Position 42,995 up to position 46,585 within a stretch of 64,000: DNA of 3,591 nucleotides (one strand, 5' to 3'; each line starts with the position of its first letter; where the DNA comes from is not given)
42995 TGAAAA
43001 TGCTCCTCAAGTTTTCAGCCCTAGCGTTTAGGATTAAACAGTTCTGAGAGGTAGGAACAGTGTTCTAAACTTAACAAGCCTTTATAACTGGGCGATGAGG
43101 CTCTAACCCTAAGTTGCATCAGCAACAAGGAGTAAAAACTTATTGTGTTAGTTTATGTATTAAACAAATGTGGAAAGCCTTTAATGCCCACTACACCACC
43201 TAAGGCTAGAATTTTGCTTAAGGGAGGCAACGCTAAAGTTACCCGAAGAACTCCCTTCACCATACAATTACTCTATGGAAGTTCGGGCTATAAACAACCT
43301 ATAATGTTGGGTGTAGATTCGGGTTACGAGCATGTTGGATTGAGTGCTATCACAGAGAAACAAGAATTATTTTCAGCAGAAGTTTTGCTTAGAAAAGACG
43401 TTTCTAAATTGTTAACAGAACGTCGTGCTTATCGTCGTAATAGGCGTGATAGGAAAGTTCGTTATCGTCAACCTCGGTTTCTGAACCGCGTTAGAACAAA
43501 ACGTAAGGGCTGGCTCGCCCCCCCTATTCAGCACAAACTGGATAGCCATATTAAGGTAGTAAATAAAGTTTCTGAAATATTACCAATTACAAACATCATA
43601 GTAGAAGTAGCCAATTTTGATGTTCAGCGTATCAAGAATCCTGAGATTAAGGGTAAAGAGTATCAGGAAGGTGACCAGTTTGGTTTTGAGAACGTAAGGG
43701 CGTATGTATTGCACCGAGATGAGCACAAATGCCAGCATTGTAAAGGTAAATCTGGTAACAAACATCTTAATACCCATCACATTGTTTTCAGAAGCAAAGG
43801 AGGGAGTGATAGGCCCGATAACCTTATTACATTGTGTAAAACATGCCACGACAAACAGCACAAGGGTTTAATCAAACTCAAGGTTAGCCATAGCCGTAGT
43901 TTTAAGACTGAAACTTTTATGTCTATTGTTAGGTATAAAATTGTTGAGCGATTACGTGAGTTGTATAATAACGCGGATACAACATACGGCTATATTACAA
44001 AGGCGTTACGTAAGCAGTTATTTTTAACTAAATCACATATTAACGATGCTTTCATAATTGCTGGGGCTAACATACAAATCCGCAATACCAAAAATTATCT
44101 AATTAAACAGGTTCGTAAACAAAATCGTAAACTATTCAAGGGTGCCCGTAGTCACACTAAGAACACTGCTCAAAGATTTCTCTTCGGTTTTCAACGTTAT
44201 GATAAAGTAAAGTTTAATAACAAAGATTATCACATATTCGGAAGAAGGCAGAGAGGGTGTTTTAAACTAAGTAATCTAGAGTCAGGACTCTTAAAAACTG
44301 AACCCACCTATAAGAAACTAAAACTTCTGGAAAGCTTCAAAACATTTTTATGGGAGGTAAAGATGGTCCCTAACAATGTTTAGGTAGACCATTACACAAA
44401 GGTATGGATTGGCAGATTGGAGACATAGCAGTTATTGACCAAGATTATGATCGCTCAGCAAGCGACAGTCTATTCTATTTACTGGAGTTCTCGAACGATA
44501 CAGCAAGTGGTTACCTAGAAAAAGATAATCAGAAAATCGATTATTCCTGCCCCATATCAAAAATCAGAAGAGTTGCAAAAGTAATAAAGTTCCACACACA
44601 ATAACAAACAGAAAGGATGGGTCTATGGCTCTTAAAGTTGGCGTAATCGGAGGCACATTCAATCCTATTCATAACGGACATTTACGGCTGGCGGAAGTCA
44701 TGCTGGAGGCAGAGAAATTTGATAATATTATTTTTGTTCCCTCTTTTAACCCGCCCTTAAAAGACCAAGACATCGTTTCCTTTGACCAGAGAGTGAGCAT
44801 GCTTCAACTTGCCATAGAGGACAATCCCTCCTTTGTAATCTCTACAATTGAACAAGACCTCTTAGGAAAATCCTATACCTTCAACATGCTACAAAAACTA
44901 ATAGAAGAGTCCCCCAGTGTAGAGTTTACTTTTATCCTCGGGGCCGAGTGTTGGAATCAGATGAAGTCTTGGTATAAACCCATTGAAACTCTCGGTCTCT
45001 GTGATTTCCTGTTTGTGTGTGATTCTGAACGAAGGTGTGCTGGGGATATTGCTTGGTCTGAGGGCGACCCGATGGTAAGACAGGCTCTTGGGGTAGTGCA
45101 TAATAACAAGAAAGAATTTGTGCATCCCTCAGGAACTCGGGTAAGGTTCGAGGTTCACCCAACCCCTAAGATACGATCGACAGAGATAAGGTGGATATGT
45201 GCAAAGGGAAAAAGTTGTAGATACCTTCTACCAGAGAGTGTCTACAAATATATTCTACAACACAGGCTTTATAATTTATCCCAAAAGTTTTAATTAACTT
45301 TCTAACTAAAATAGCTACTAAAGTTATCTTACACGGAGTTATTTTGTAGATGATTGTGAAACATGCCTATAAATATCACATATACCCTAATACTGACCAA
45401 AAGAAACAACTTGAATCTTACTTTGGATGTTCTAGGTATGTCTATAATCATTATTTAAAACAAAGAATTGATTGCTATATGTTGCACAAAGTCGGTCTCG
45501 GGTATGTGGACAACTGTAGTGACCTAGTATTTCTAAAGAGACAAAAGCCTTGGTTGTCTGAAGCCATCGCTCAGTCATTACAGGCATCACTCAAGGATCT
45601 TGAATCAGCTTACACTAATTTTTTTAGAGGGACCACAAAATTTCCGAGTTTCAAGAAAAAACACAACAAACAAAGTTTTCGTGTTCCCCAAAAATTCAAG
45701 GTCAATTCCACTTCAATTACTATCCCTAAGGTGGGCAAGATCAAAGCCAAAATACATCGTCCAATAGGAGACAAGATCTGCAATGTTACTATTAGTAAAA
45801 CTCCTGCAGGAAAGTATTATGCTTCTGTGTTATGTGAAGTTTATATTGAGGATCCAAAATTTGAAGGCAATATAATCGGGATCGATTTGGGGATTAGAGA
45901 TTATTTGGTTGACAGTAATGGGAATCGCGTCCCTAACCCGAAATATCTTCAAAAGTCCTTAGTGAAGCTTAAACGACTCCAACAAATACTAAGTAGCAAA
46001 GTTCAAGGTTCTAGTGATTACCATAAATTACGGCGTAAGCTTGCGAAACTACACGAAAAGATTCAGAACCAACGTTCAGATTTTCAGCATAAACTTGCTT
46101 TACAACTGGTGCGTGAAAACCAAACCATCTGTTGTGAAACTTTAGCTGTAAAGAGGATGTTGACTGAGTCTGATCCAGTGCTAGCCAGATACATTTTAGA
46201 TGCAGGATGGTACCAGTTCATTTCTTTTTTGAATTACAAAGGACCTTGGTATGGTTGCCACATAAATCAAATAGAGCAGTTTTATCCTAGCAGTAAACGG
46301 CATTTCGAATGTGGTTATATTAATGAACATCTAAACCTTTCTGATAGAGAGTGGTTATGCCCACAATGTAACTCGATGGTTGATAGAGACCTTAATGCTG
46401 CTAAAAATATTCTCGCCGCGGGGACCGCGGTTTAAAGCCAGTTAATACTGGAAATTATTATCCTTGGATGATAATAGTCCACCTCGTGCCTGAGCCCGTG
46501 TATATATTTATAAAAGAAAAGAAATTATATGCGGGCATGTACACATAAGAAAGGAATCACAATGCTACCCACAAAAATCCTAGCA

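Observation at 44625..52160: Phage-encoded deamidated NAD+ salvage (Preiss-Handler) pathway plus NAD kinase: candidate new NAD(P)+ reconstitution system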

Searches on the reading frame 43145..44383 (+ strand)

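Call 3: search_protein_families(library=pfam, proteins=[window:43145-44383:+])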
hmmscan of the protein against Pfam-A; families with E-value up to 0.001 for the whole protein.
window:43145-44383:+ (412 aa): 3 families
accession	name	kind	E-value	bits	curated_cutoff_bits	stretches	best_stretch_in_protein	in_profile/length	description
PF14239.11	RRXRR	-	5.6e-66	222.2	25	1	3-176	1-174/174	RRXRR protein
PF01844.29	HNH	-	2.1e-10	41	21.4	1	196-240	1-46/47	HNH endonuclease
PF14279.12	HNH_5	-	4.1e-08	33.5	27.5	1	196-237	1-42/56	HNH endonuclease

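Call 4: search_protein_families(library=ncbifam, proteins=[window:43145-44383:+])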
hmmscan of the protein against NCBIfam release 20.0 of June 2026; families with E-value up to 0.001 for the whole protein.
window:43145-44383:+ (412 aa): 1 family
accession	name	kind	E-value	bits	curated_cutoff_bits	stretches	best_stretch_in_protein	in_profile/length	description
NF040563.1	guided_IscB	equivalog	8.7e-113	376.6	175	1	3-305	1-312/314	RNA-guided endonuclease IscB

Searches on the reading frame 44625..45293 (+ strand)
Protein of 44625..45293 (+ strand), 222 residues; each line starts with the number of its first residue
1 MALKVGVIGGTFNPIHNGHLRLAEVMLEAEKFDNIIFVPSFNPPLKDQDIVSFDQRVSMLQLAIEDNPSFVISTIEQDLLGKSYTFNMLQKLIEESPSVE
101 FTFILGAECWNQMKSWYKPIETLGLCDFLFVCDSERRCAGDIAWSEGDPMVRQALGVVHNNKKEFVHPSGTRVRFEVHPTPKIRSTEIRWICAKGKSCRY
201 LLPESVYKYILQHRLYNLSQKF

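Call 3: search_protein_families(library=pfam, proteins=[window:44625-45293:+])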
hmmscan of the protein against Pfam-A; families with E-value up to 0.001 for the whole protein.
window:44625-45293:+ (222 aa): 1 family
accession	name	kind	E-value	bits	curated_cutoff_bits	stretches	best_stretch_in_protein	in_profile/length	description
PF01467.32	CTP_transf_like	-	3.1e-18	66.7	21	1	7-189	1-131/133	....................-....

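Call 4: search_protein_families(library=ncbifam, proteins=[window:44625-45293:+])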
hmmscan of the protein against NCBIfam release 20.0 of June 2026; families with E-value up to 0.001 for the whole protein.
window:44625-45293:+ (222 aa): 17 families
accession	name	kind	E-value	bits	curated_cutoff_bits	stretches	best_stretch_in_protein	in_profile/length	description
TIGR00482.1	TIGR00482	equivalog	2.7e-42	145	112.45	1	7-216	1-194/194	nicotinate (nicotinamide) nucleotide adenylyltransferase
NF000841.0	PRK00071.1-4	equivalog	6.7e-42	143.5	197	2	4-132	8-137/194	nicotinate-nucleotide adenylyltransferase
NF000840.1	PRK00071.1-3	equivalog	3.7e-41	140.8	150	1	3-217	6-199/201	nicotinate-nucleotide adenylyltransferase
NF000839.0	PRK00071.1-1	equivalog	1.4e-36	126.4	187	1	6-217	9-216/219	nicotinate-nucleotide adenylyltransferase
NF005519.0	PRK07152.1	equivalog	2e-26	92.8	315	1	4-216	2-184/361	nicotinate-nucleotide adenylyltransferase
NF005410.0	PRK06973.1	equivalog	2.7e-20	72.7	214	1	3-217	22-242/243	nicotinate-nucleotide adenylyltransferase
NF000843.0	PRK00071.2-2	equivalog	1.1e-19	70.7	240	1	3-117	12-125/212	nicotinate-nucleotide adenylyltransferase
NF000845.0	PRK00071.2-4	equivalog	2.2e-17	63.2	210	1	4-118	9-122/197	nicotinate-nucleotide adenylyltransferase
NF006479.0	PRK08887.1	equivalog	1.2e-15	57.8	164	1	4-119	3-119/174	nicotinate-nicotinamide nucleotide adenylyltransferase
NF000846.0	PRK00071.2-5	equivalog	2.7e-14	53.2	329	1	3-117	19-132/210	nicotinate-nucleotide adenylyltransferase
NF000842.0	PRK00071.2-1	equivalog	1.9e-12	47.2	167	1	5-131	4-124/191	nicotinate-nucleotide adenylyltransferase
TIGR00125.1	cyt_tran_rel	domain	3.1e-12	46.5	27.7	1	5-68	1-64/65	adenylyltransferase/cytidyltransferase family protein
TIGR01510.1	coaD_prev_kdtB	equivalog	3.1e-07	30.5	103.3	1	6-79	2-70/155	pantetheine-phosphate adenylyltransferase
NF001985.0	PRK00777.1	subfamily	1.6e-06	28.2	104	1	6-83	7-87/157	pantetheine-phosphate adenylyltransferase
NF002243.0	PRK01153.1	subfamily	1.5e-05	24.6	127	0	6-67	3-63/175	nicotinamide-nucleotide adenylyltransferase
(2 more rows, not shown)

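Call 9: search_protein_families(library=phrogs, proteins=[window:44625-45293:+])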
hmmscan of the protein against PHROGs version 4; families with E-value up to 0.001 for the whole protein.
window:44625-45293:+ (222 aa): 1 family
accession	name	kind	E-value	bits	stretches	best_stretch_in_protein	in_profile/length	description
phrog_15140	-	other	0.00056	19.9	1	26-102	91-165/366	radical SAM domain-containing protein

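Call 55: search_solved_structures(query=window:44625-45293:+, show_alignments=1)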
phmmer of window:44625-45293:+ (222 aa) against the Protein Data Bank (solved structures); distinct sequences matched with E-value up to 0.001: 28.
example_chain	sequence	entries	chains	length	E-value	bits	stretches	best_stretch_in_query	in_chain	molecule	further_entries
8aih_A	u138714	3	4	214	1.6e-29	106.5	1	4-129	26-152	Probable nicotinate-nucleotide adenylyltransferase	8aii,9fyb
1kam_A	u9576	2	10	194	2.4e-28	102.7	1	3-131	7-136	NICOTINATE-NUCLEOTIDE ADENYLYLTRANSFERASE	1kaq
2qtm_A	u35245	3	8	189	4.7e-25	91.9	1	4-131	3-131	Nicotinate (Nicotinamide) nucleotide adenylyltransferase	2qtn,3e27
3hfj_A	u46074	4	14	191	1.9e-24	89.9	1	4-131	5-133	Nicotinate (Nicotinamide) nucleotide adenylyltransferase | nicotinate-nucleotide adenylyltransferase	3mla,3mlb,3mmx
3dv2_A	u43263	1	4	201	2e-24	89.8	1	4-131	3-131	Nicotinate (Nicotinamide) nucleotide adenylyltransferase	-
2qtr_A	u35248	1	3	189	2.2e-24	89.7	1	4-131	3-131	Probable nicotinate-nucleotide adenylyltransferase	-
5db4_A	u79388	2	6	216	6.8e-22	81.5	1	4-132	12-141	Nicotinate-nucleotide adenylyltransferase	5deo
4ymi_A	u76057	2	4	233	9.4e-22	81.1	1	4-132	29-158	Probable nicotinate-nucleotide adenylyltransferase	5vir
1k4k_A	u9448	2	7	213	2.2e-21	79.9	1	7-216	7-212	Nicotinic acid mononucleotide adenylyltransferase | NaMN adenylyltransferase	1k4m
2h29_A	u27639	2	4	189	1.7e-20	77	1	4-123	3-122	Probable nicotinate-nucleotide adenylyltransferase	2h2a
4s1o_A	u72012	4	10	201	2.8e-20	76.2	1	2-131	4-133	Probable nicotinate-nucleotide adenylyltransferase | Nicotinate-nucleotide adenylyltransferase | nicotinate mononucleotide adenylyltransferase NadD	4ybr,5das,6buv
4x0e_A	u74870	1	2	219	1.9e-19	73.5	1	4-131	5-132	Probable nicotinate-nucleotide adenylyltransferase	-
1yul_A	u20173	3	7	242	6.6e-19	71.8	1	2-217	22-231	Probable nicotinate-nucleotide adenylyltransferase | 'Probable nicotinate-nucleotide adenylyltransferase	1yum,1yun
6kg3_A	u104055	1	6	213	1.6e-18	70.5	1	7-216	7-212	Probable nicotinate-nucleotide adenylyltransferase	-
6kh2_A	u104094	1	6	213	3.1e-18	69.5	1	7-216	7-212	Probable nicotinate-nucleotide adenylyltransferase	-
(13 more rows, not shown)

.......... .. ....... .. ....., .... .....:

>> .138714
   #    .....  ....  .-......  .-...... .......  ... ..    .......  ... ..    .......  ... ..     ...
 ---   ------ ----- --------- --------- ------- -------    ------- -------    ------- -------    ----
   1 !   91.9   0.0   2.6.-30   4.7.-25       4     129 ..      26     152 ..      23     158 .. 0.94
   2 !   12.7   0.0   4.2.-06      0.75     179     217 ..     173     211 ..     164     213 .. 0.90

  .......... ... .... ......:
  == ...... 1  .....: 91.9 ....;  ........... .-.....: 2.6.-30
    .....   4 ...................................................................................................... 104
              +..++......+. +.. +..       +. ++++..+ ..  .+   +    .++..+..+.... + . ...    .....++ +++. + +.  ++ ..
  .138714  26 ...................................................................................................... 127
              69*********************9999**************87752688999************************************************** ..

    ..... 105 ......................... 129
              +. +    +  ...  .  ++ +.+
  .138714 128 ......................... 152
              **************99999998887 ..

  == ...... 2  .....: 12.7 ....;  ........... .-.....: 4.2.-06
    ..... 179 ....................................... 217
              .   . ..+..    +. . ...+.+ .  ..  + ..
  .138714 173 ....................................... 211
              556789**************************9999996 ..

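Call 119: search_protein_families(library=padloc, proteins=[window:44625-45293:+], max_evalue=0.001)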
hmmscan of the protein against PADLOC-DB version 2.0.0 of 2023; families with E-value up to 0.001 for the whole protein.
window:44625-45293:+ (222 aa): 0 families

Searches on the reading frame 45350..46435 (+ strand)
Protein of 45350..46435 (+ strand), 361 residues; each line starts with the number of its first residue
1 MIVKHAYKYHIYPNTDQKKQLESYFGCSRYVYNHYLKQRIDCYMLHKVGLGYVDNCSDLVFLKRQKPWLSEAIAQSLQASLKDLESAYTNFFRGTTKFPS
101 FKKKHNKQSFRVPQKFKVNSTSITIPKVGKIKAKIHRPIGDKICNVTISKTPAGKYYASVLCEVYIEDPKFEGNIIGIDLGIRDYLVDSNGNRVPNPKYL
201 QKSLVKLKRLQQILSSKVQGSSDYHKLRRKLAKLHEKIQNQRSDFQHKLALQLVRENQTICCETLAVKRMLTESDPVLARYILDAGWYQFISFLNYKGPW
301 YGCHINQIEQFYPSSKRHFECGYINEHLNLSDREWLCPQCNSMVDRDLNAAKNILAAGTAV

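Call 3: search_protein_families(library=pfam, proteins=[window:45350-46435:+])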
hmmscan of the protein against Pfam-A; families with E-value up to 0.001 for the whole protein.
window:45350-46435:+ (361 aa): 3 families
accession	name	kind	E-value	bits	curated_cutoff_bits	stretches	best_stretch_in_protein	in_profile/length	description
PF01385.25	OrfB_IS605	-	1.4e-25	90.3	30.5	1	168-271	11-117/120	Probable transposase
PF07282.18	Cas12f1-like_TNB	-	2e-19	69.9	26.3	1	287-354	1-60/60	Cas12f1-like, TNB domain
PF12323.14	HTH_OrfB_IS605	-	2.9e-15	55.9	21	1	1-43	1-42/47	Helix-turn-helix domain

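Call 4: search_protein_families(library=ncbifam, proteins=[window:45350-46435:+])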
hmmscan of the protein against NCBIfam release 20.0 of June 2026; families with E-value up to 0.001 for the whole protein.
window:45350-46435:+ (361 aa): 6 families
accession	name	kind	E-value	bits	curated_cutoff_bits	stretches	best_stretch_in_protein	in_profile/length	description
NF038281.1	IS200_TnpB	exception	9.6e-116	386.8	425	1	5-358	2-359/360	IS200/IS605 family element RNA-guided endonuclease TnpB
NF040570.1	guided_TnpB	subfamily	3.5e-90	303.1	100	1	7-356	1-388/389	RNA-guided endonuclease TnpB family protein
NF038280.1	IS607_TnpB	exception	8.7e-48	163.3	350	1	5-357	4-391/431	IS607 family element RNA-guided endonuclease TnpB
NF038192.1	V_cas_c2c8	exception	7.3e-31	107.8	350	1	66-274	144-386/457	type V CRISPR-associated protein C2c8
TIGR01766.2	TIGR01766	domain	1.2e-08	35.4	32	1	239-314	2-82/82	IS200/IS605 family accessory protein TnpB-related protein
NF049972.1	CRISPR_Cas12f2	exception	1.2e-07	30.9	450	1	95-355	250-516/524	type V CRISPR-associated effector Cas12f2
